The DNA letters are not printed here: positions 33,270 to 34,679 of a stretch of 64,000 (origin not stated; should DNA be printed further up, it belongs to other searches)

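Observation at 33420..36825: Lower-GC glycosylation/modification island in the late region (GT9 heptosyltransferase-like plus SGNH hydrolase and double methyltransferase fusion), with a GT2 in the early region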

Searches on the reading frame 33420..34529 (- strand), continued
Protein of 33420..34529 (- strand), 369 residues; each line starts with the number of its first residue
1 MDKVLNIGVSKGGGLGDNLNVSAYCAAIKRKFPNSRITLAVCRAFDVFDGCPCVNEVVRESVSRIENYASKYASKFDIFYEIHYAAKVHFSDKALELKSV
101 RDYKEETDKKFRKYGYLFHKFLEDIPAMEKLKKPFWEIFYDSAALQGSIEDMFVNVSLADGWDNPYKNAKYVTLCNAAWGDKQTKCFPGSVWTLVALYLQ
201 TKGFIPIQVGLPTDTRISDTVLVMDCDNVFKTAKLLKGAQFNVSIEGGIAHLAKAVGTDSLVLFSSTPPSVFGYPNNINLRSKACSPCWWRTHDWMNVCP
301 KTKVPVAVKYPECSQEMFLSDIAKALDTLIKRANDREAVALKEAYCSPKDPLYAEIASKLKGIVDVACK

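Call 42: search_solved_structures(query=A5, max_evalue=1, show_alignments=5)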
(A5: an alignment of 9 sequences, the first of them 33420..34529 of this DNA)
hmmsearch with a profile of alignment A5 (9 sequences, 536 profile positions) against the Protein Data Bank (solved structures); distinct sequences matched with E-value up to 1: 30.
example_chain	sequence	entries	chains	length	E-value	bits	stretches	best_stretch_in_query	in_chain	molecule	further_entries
3tov_A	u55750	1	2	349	3.7e-05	25.9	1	14-219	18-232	Glycosyl transferase family 9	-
3cc8_A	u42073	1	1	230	8.7e-05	24.7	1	400-504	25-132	Putative methyltransferase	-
1ve3_A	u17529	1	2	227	0.00017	23.7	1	401-502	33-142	hypothetical protein PH0226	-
8k76_A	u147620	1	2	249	0.00019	23.5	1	408-516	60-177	S-adenosylmethionine-dependent methyltransferase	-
4rb4_K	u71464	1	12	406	0.00069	21.7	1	175-331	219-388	Glycosyltransferase tibC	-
4rap_A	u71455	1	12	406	0.00075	21.6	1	175-331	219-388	Glycosyltransferase TibC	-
3i9f_A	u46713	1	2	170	0.00093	21.3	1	430-501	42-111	Putative type 11 methyltransferase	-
8zc8_A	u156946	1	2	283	0.0014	20.7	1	452-501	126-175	MitM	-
21zq_A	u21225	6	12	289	0.0015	20.6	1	452-501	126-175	MitM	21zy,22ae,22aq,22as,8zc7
3bus_A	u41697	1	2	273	0.0035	19.3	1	446-501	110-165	Methyltransferase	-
1vl5_A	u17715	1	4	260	0.0054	18.7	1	403-509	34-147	unknown conserved protein BH2331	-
1xxl_A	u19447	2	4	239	0.0056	18.7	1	442-503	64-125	YcgJ protein | ycgJ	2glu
2avn_A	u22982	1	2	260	0.0065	18.5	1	405-505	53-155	ubiquinone/menaquinone biosynthesis methyltransferase-related protein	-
2h1f_A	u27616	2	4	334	0.012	17.7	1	183-276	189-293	Lipopolysaccharide heptosyltransferase-1 | Lipopolysaccharide heptosyltransferase 1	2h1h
6dfe_A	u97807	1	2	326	0.012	17.6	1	183-276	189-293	ADP-heptose--LPS heptosyltransferase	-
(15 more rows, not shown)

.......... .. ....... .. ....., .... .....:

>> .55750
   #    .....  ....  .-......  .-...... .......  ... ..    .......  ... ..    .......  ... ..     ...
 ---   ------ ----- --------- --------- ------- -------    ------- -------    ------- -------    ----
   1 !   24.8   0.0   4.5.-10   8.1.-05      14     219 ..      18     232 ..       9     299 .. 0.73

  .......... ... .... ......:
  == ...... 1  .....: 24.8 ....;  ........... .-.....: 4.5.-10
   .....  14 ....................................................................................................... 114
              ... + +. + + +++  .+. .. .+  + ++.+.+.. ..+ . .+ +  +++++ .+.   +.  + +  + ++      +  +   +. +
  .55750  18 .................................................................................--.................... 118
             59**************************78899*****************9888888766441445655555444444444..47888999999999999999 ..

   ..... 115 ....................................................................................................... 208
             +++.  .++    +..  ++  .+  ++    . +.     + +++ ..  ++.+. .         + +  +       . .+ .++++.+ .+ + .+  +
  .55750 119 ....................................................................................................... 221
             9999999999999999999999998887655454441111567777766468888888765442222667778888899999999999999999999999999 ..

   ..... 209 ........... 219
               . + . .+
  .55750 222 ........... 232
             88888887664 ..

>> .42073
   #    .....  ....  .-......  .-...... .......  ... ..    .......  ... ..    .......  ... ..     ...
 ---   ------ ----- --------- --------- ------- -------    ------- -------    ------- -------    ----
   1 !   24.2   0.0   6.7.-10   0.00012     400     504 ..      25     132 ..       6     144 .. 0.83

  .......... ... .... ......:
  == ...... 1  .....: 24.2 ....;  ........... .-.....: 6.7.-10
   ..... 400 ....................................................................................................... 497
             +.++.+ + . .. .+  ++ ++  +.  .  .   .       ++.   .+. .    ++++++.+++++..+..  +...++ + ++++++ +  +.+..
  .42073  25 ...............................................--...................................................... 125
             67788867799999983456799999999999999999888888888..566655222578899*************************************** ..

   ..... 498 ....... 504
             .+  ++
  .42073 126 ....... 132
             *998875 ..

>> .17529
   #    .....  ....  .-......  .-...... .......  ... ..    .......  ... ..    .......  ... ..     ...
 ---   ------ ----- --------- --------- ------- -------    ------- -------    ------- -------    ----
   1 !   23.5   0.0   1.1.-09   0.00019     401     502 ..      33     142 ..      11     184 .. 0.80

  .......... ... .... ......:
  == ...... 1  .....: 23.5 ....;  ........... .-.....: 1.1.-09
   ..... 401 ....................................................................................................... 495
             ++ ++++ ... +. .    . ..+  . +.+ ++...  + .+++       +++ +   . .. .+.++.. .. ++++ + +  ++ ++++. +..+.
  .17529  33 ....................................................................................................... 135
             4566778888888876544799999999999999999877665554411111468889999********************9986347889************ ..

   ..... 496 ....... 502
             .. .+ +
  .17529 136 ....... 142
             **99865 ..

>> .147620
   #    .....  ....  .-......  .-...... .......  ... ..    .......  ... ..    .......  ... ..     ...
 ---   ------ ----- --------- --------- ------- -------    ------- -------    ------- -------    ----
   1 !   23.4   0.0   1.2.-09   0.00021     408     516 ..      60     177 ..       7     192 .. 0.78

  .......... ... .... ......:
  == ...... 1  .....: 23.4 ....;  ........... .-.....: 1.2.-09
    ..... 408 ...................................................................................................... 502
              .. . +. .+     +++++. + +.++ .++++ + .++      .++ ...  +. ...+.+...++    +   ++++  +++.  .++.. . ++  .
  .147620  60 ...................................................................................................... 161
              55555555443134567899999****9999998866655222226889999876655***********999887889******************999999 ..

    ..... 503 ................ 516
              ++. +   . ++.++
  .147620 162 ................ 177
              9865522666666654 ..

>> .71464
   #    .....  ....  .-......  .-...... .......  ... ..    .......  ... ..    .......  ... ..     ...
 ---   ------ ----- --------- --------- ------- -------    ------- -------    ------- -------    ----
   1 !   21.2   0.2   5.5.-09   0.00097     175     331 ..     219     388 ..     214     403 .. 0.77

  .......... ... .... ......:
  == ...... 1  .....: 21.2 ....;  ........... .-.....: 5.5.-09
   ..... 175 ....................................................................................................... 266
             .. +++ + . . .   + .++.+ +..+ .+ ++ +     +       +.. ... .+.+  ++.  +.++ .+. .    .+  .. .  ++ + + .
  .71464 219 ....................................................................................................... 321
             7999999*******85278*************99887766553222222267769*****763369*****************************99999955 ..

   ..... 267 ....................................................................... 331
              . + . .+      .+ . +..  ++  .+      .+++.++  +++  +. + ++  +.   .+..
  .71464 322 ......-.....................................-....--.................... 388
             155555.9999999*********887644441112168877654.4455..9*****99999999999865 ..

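Call 47: find_related_loci(query=A5, collection=viral_contigs, flank=8000)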
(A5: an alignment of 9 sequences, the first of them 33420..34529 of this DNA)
Query A5 (369 aa) in viral_contigs; peptide patterns used: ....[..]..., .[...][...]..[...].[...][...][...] (x = any residue, [..] = any of these).
213 stretches matched a pattern; 32 encode a relative of the query (tblastn E <= 1e-3); 32 distinct loci.
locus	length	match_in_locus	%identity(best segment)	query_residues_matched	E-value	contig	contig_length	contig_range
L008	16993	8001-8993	30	5-342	3e-49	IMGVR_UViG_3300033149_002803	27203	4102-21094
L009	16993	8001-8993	30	5-342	3e-49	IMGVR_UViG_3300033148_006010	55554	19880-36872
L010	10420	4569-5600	29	5-345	3e-38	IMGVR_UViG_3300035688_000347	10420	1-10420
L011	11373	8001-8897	30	5-301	3e-37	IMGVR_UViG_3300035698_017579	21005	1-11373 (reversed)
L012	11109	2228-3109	28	3-313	2e-27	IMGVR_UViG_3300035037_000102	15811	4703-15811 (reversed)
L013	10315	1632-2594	27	1-332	4e-24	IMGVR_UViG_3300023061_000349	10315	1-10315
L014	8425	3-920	28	11-332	2e-22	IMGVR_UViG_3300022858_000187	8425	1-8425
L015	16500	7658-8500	26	6-300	2e-20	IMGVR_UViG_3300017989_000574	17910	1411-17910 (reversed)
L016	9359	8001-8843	26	6-300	2e-20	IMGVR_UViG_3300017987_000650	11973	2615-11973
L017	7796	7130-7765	27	5-218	1e-17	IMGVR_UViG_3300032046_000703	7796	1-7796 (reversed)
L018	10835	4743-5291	27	131-330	5e-13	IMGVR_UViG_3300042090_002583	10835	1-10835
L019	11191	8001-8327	35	175-280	1e-12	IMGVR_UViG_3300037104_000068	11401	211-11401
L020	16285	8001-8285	28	231-330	3e-11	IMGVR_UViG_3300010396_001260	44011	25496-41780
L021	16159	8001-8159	38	228-280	1e-7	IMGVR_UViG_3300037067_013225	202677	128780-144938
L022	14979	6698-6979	25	192-285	1e-7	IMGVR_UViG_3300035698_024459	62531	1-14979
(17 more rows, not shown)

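Call 56: find_related_loci(query=A5, collection=genome_contigs, flank=8000)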
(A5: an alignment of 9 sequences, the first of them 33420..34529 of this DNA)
Query A5 (369 aa) in genome_contigs; peptide patterns used: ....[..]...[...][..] (x = any residue, [..] = any of these).
27 stretches matched a pattern; 18 encode a relative of the query (tblastn E <= 1e-3); 18 distinct loci.
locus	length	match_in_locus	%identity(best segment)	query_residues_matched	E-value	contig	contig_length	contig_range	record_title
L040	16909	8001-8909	27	4-299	8e-23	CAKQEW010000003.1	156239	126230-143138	MAG: uncultured Alphaproteobacteria bacterium isolate REFINED_METABAT215_TOP10_CONTIGS_1500_ASSEMBLY_K77_MERGED__Hadza_M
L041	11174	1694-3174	26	4-329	7e-22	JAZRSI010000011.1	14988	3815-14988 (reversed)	MAG: Candidatus Enterousia sp. isolate T1900045347_YK20190037.MAGScoT_cleanbin_000032 SGB_6723_k141_1795867, whole genom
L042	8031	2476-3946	25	2-317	2e-19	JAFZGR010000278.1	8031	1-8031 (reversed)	MAG: Alphaproteobacteria bacterium isolate RGIG7750 Water_buffalos_Rectum-5__c747862, whole genome shotgun sequence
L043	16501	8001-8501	28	156-333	2e-19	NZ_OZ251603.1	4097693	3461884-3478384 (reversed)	Hyphomicrobium sp. 1Nfss2.1 chromosome HNF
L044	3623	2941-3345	35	233-369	3e-15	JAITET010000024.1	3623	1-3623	MAG: Puniceicoccales bacterium isolate Nm470_bin68 k119_3643745, whole genome shotgun sequence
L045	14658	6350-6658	35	207-309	7e-15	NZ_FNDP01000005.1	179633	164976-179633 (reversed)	Pseudobutyrivibrio sp. 49, whole genome shotgun sequence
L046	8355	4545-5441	25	88-369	3e-14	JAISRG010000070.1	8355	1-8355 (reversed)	MAG: Puniceicoccales bacterium isolate Kf353_bin47 k119_2902062, whole genome shotgun sequence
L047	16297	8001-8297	39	207-301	3e-14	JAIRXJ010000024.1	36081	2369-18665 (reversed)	MAG: Puniceicoccales bacterium isolate Gsp477_bin153 k119_2285965, whole genome shotgun sequence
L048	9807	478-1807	44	231-301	6e-14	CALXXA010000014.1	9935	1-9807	MAG: uncultured Alphaproteobacteria bacterium isolate E30__bin278 genome assembly, contig: E30__k127_4376301, whole geno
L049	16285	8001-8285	35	235-328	9e-14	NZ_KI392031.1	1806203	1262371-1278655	Oxalobacter paraformigenes strain HOxBLS supercont2.2, whole genome shotgun sequence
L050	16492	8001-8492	30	209-369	3e-13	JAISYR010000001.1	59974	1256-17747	MAG: Puniceicoccales bacterium isolate Nc350_bin44 k119_90450, whole genome shotgun sequence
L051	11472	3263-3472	41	233-301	5e-13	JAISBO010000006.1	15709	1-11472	MAG: Puniceicoccales bacterium isolate Gx481_bin23 k119_235814, whole genome shotgun sequence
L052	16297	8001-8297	35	209-301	4e-13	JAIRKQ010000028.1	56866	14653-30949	MAG: Puniceicoccales bacterium isolate Cc175_bin120 k119_275835, whole genome shotgun sequence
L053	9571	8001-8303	33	207-313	1e-12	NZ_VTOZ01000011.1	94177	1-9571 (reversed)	Selenomonas caprae strain mPRGC8 11, whole genome shotgun sequence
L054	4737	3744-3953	40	233-301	2e-11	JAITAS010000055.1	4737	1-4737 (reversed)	MAG: Puniceicoccales bacterium isolate Ncb351_bin52 k119_5023264, whole genome shotgun sequence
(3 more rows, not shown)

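Call 58: predict_structure(alignment_id=A5)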
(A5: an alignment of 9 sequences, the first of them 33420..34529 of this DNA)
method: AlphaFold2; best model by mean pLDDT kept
length: 369 residues; sequences in the alignment: 9
mean_pLDDT: 85.8   pTM: 0.84
mean pLDDT of the five models: 85.8, 84.8, 83.9, 83.7, 83.2
residues with pLDDT >= 90: 193; 70-90: 127; 50-70: 48; < 50: 1
segments of 3 or more residues with pLDDT < 50: none
pLDDT, mean of each block of 10 residues (from residue 1): 90 91 97 96 92 96 88 96 94 94 97 91 76 90 95 91 83 82 73 94 93 82 73 93 92 95 85 90 69 67 68 79 96 86 60 69 68
secondary structure, 60 per line:
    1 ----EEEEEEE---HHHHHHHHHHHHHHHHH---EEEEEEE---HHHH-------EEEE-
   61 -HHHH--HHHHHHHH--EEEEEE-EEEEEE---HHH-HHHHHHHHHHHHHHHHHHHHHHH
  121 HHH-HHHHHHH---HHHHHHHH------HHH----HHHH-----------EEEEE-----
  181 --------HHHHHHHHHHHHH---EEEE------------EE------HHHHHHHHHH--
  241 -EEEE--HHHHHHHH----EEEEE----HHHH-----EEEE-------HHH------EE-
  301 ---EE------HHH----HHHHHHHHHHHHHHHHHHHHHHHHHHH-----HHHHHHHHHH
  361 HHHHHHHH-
elements in order: E5-11 H15-31 E35-41 H45-48 E56-59 H62-65 H68-75 E78-83 E85-90 H98-123 H125-131 H135-142 H156-159 E171-175 H189-201 E205-208 H229-238 E242-245 H248-255 E260-264 H269-272 E278-281 H319-345 H351-368

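Call 63: search_dna_similar(query=window:33420-34529:-, collection=phages, mode=protein, max_rows=25, max_evalue=0.001)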
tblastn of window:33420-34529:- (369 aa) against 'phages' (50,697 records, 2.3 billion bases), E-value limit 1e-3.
No match.

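Call 102: fold_search(model_id=the predicted structure, library=viral)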
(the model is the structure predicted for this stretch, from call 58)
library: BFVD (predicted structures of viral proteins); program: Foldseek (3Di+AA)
matches with E <= 10: 1034; with E <= 0.001: 32
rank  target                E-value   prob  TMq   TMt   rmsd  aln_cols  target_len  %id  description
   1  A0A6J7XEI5            1.4e-14  1.00  0.59  0.68   5.7       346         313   18  Uncharacterized protein [uncultured Caudovirales phage]
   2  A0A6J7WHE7            4.1e-11  1.00  0.59  0.72   6.0       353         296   14  RfaF ADP-heptose,LPS heptosyltransferase [uncultured Caudovirales phage]
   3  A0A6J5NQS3            9.8e-10  1.00  0.54  0.61   4.9       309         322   14  Uncharacterized protein [uncultured Caudovirales phage]
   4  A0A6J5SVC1            5.9e-09  1.00  0.60  0.26   5.6       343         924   19  Glycosyltransferase Aah/TibC [uncultured Caudovirales phage]
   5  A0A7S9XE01            1.0e-08  1.00  0.55  0.22   6.3       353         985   14  Glycosyl transferase family 1 domain-containing protein [Virus NIOZ-UU157]
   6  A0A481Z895            3.6e-07  1.00  0.38  0.31   9.7       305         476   12  Glycosyltransferase [Pithovirus LCPAC304]
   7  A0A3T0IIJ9            8.9e-07  1.00  0.48  0.68   5.4       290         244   12  Uncharacterized protein [Vibrio virus vB_VspP_SBP1]
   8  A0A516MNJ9            1.6e-06  1.00  0.34  0.48   5.7       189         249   14  (no name in the UniProt tables at hand)
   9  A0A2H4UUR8            2.2e-06  1.00  0.52  0.60   9.5       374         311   10  Uncharacterized protein [Bodo saltans virus]
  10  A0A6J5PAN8            3.0e-06  1.00  0.36  0.43   7.9       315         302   14  Glycosyl transferase, family 9 [uncultured Caudovirales phage]
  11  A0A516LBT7            4.2e-06  1.00  0.42  0.59   5.0       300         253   13  (no name in the UniProt tables at hand)
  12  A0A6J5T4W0            8.7e-06  1.00  0.37  0.54   9.7       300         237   12  Uncharacterized protein [uncultured Caudovirales phage]
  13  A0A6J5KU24            1.3e-05  1.00  0.43  0.36   7.0       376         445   11  Uncharacterized protein [uncultured Caudovirales phage]
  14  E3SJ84                1.5e-05  1.00  0.34  0.45  10.8       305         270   12  Uncharacterized protein [Synechococcus phage S-SM2]
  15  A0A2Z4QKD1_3          3.2e-05  1.00  0.34  0.12  16.3       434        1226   12  Polyprotein (Fragment) [Sclerotinia sclerotiorum endornavirus 4]
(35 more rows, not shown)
